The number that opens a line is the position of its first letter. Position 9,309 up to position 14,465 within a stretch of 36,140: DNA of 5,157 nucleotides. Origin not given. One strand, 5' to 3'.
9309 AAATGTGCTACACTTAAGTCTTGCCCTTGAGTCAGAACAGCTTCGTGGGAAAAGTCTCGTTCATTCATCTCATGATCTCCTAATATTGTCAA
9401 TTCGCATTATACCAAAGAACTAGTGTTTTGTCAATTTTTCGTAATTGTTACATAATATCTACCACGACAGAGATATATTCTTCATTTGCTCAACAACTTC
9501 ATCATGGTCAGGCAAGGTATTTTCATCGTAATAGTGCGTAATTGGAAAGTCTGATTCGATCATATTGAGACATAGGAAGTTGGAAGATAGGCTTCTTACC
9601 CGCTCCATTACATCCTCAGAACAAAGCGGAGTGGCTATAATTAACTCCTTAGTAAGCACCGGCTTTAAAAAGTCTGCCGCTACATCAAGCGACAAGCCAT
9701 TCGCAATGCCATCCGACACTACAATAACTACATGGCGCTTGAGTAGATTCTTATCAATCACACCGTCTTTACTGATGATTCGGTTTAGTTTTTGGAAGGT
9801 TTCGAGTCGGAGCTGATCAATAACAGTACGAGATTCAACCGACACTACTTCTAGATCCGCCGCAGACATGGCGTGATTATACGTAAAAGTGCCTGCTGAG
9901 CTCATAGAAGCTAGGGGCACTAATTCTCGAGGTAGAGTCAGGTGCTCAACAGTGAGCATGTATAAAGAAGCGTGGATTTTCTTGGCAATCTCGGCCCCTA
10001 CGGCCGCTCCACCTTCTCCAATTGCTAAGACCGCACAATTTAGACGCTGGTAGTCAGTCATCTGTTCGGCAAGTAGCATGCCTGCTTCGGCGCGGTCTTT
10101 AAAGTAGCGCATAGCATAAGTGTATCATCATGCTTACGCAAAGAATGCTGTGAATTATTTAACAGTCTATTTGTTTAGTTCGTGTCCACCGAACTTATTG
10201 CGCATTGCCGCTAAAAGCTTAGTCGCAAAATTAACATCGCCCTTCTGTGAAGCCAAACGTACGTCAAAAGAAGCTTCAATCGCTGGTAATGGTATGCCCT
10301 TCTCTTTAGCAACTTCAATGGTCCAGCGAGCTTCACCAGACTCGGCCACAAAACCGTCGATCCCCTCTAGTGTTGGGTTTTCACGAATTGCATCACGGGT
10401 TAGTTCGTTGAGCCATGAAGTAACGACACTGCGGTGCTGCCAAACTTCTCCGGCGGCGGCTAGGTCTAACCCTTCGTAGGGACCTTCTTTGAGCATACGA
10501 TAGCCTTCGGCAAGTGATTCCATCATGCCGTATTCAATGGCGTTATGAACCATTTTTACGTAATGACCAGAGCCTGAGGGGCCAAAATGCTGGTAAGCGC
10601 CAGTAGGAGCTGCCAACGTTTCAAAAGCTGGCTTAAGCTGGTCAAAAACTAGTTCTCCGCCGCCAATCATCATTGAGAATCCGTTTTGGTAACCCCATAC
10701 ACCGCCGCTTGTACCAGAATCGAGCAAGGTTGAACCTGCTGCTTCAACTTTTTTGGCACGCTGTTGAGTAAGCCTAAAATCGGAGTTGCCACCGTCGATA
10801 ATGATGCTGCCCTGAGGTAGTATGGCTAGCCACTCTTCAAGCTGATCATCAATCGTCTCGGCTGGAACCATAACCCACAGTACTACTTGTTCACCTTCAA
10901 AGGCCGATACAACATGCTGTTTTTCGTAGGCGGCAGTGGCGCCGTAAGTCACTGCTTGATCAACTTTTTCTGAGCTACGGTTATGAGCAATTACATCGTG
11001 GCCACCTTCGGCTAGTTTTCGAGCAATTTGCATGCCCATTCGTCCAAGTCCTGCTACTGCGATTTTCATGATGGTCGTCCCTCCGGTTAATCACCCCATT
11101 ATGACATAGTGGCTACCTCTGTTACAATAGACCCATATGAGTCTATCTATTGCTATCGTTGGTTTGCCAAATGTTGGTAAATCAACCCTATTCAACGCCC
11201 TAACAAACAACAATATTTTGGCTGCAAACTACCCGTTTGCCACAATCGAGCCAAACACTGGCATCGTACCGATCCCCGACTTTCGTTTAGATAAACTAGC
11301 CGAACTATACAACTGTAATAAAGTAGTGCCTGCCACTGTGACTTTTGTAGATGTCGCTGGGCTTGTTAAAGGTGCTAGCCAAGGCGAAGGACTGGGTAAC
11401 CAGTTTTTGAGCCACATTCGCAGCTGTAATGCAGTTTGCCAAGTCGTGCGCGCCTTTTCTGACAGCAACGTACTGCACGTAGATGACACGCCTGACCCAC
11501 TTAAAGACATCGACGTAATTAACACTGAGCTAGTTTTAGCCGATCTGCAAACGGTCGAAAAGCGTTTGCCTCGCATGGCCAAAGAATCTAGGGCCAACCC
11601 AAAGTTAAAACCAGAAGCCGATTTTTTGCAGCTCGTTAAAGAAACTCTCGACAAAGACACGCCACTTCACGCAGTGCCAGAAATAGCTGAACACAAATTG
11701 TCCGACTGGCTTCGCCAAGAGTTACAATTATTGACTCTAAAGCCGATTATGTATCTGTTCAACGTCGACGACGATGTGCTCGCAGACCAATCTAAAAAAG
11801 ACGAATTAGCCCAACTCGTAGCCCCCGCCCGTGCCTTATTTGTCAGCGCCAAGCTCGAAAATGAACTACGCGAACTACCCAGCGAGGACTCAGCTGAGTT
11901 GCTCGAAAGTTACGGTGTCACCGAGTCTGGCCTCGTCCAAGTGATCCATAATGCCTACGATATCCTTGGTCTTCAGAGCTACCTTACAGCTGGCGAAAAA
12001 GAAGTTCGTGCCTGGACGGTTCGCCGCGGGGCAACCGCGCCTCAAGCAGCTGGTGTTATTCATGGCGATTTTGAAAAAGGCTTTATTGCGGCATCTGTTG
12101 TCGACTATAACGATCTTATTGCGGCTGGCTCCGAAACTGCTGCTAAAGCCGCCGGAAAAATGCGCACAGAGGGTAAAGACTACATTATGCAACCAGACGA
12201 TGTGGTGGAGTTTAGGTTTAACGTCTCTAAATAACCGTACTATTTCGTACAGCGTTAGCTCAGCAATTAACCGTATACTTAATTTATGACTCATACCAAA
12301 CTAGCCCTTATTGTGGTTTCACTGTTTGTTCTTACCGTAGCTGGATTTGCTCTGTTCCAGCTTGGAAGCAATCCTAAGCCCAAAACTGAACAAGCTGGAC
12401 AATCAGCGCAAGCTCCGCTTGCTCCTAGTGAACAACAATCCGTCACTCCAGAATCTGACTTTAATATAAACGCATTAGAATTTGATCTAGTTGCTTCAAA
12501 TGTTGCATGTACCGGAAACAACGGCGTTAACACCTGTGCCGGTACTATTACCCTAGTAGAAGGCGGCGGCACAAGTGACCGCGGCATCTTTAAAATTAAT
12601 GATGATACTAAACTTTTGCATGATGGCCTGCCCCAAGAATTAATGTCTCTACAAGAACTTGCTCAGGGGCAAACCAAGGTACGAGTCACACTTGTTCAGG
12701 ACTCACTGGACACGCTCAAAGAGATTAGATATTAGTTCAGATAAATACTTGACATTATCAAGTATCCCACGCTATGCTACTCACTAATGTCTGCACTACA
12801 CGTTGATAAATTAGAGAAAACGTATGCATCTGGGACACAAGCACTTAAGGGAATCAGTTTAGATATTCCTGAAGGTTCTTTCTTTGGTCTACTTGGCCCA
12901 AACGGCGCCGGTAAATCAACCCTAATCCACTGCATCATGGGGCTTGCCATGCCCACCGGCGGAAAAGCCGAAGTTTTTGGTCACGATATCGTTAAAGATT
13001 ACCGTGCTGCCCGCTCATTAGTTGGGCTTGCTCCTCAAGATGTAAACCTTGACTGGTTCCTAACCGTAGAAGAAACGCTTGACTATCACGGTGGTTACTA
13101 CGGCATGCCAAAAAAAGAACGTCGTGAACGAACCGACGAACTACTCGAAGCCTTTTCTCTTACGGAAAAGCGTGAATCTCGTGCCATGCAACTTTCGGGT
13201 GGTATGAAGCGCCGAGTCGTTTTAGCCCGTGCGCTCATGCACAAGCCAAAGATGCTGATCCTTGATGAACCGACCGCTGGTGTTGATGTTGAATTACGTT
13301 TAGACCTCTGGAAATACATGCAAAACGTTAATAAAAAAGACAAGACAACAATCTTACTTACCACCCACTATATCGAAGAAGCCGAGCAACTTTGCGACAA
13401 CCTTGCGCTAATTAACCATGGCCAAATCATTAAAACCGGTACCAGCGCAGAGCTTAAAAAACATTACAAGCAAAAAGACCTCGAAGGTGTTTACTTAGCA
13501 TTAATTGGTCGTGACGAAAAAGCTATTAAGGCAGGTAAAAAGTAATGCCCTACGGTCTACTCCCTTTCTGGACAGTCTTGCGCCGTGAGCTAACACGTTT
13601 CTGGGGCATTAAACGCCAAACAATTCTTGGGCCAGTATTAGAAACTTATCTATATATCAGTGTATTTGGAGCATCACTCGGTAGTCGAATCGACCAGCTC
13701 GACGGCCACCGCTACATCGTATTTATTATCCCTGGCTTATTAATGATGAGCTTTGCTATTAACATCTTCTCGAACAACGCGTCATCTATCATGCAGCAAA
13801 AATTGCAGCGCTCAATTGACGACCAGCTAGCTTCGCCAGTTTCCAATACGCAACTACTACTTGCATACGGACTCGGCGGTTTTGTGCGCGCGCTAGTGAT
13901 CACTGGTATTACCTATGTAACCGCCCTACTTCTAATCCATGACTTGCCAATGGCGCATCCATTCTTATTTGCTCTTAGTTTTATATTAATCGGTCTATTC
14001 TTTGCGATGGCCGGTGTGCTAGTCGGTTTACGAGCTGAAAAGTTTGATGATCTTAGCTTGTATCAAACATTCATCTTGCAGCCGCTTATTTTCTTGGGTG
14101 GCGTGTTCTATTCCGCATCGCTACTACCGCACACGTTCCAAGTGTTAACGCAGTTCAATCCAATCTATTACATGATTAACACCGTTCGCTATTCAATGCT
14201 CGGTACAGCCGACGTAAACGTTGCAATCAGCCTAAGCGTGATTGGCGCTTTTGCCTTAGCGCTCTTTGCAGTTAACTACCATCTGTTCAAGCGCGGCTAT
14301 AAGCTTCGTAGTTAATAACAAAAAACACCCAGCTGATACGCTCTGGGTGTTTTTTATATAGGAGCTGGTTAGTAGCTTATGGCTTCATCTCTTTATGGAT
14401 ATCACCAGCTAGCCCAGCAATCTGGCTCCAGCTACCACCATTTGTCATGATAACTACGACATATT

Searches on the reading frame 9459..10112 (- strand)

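Call 4: search_protein_families(library=pfam, proteins=[window:9459-10112:-], max_evalue=0.1)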
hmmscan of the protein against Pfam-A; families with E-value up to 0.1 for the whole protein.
window:9459-10112:- (217 aa): 1 family
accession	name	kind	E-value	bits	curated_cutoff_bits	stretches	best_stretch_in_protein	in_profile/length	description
PF00156.33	Pribosyltran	-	1.7e-05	24.6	26.3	1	14-163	19-124/158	Phosphoribosyl transferase domain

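Call 5: search_protein_families(library=ncbifam, proteins=[window:9459-10112:-], max_evalue=0.1)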
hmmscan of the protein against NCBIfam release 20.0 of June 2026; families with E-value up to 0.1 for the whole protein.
window:9459-10112:- (217 aa): 1 family
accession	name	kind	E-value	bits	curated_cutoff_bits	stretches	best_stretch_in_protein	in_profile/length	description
TIGR01203.1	HGPRTase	equivalog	0.016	14.9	150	1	119-189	79-145/167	hypoxanthine phosphoribosyltransferase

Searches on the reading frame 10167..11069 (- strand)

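Call 23: search_protein_families(library=pfam, proteins=[window:10167-11069:-], max_evalue=0.001)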
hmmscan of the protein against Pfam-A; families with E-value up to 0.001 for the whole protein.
window:10167-11069:- (300 aa): 7 families
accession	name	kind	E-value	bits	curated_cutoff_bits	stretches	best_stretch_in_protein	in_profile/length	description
PF03446.21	NAD_binding_2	-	1.3e-33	116.7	21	1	2-154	1-154/161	NAD binding domain of 6-phosphogluconate dehydrogenase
PF00393.24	6PGD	-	1.3e-19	71.2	27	1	168-279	1-118/290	6-phosphogluconate dehydrogenase, C-terminal domain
PF03807.23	F420_oxidored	-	5.9e-08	33.7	21.6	1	2-93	1-91/94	NADP oxidoreductase coenzyme F420-dependent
PF02254.24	TrkA_N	-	8.8e-05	23.2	23.8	1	3-48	1-46/116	TrkA-N domain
PF02826.25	2-Hacid_dh_C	-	0.00014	21.8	25.1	1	2-55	38-90/178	D-isomer specific 2-hydroxyacid dehydrogenase, NAD binding domain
PF02558.23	ApbA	-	0.00028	21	22.2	1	3-50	1-47/150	Ketopantoate reductase PanE/ApbA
PF02737.24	3HCDH_N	-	0.00031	21.2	22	1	2-45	1-44/180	3-hydroxyacyl-CoA dehydrogenase, NAD binding domain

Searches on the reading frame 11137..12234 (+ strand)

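Call 23: search_protein_families(library=pfam, proteins=[window:11137-12234:+], max_evalue=0.001)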
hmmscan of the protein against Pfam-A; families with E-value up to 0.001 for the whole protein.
window:11137-12234:+ (365 aa): 4 families
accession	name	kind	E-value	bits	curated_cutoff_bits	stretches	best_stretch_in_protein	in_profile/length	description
PF06071.19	YchF-GTPase_C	-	1.1e-36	125.2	27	1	279-362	1-84/84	Protein of unknown function (DUF933)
PF01926.29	MMR_HSR1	-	5.1e-22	78.6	21.9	1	5-110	2-86/113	50S ribosome-binding GTPase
PF02421.24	FeoB_N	-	5e-09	36.3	27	1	4-44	2-42/156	Ferrous iron transport protein B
PF00350.29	Dynamin_N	-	0.00019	22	27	0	5-30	1-26/168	Dynamin family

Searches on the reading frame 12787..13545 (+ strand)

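Call 23: search_protein_families(library=pfam, proteins=[window:12787-13545:+], max_evalue=0.001)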
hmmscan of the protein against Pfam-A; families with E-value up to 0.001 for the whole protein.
window:12787-13545:+ (252 aa): 4 families
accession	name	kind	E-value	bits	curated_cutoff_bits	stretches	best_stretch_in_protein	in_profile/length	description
PF00005.33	ABC_tran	-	2.2e-35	122.7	25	1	20-164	1-137/137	ABC transporter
PF13304.12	AAA_21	-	1.1e-07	32.6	27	0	32-60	1-35/304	AAA domain, putative AbiEii toxin, Type IV TA system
PF13555.12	AAA_29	-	0.00045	20.4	27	1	30-58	23-50/61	P-loop containing region of AAA domain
PF02463.25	SMC_N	-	0.00063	19.7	40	0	30-199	24-202/220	RecF/RecN/SMC N terminal domain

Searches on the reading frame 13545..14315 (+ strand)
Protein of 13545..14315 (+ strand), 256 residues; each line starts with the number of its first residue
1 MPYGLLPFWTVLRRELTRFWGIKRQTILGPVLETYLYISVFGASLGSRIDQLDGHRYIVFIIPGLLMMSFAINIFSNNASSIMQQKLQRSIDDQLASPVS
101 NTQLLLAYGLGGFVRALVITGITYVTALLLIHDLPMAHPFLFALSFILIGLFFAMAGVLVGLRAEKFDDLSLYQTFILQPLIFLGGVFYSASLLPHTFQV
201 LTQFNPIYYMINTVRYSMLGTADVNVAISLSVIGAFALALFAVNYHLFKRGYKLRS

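Call 23: search_protein_families(library=pfam, proteins=[window:13545-14315:+], max_evalue=0.001)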
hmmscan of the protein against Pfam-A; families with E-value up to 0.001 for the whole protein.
window:13545-14315:+ (256 aa): 2 families
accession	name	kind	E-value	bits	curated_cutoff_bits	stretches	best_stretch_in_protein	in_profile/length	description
PF01061.29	ABC2_membrane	-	2.6e-29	102.7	26.9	1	8-219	3-211/211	ABC-2 type transporter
PF12698.13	ABC2_membrane_3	-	1.1e-16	61.4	31.6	1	58-244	161-345/347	ABC-2 family transporter protein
